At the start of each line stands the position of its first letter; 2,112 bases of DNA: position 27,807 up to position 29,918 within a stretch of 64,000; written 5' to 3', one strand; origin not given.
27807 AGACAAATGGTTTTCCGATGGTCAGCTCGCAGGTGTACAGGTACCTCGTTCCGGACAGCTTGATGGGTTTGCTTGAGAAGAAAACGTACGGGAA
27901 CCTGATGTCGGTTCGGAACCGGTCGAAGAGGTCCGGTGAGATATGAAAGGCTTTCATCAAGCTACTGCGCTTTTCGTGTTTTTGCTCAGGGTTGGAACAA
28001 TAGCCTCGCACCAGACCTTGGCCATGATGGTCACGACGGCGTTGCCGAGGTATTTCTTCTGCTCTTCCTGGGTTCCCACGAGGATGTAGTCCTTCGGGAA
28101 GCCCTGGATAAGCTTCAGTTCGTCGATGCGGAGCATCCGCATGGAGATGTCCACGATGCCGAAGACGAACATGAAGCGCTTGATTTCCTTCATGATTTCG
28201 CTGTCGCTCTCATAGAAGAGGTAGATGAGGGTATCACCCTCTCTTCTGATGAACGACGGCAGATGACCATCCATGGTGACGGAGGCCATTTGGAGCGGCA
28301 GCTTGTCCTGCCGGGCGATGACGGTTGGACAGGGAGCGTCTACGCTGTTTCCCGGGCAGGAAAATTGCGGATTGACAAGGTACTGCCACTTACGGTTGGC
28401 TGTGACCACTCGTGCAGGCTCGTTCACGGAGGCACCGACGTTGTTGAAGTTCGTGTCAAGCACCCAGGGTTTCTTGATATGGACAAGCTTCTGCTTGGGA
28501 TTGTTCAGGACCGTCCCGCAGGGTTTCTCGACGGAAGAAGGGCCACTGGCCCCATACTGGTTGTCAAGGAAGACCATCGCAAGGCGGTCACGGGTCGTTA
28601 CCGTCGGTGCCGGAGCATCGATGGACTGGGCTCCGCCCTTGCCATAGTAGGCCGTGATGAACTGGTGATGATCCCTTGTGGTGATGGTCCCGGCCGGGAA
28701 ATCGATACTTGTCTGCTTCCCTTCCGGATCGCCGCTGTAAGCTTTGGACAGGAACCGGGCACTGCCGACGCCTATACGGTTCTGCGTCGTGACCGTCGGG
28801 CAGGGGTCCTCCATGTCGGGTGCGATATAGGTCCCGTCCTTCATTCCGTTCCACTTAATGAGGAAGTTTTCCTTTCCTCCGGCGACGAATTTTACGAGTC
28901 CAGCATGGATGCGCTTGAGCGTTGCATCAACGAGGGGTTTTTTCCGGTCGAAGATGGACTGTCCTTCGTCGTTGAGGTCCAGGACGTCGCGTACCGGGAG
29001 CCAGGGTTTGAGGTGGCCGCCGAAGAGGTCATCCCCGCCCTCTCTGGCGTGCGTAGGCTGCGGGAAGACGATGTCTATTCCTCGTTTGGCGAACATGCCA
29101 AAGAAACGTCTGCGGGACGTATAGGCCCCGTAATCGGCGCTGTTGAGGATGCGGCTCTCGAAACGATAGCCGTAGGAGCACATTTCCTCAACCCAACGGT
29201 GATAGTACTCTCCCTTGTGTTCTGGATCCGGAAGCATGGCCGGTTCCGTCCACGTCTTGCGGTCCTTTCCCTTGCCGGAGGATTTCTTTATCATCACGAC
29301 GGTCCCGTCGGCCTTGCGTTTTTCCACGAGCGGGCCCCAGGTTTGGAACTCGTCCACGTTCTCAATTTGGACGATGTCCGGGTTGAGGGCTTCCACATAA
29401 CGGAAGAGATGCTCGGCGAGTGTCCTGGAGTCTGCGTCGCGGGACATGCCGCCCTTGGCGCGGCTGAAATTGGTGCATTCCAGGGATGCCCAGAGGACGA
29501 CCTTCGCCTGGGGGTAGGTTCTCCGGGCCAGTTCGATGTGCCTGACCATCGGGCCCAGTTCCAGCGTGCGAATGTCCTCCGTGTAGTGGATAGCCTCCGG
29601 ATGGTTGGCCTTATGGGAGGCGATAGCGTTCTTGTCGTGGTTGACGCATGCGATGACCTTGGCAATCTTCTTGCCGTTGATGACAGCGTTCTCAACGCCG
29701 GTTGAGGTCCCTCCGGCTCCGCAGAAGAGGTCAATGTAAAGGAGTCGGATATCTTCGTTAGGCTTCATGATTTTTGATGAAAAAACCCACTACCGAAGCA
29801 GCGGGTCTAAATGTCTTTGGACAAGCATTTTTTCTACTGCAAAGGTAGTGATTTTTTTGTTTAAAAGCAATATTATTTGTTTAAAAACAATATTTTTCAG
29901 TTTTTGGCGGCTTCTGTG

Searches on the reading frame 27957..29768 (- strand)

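Call 83: search_protein_families(library=pfam, proteins=[window:27957-29768:-], max_evalue=0.0001)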
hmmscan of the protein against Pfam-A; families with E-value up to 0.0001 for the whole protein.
window:27957-29768:- (603 aa): 1 family
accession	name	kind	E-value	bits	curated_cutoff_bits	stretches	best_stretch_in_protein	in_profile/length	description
PF00145.23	DNA_methylase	-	3.2e-26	93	22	2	12-142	4-115/324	C-5 cytosine-specific DNA methylase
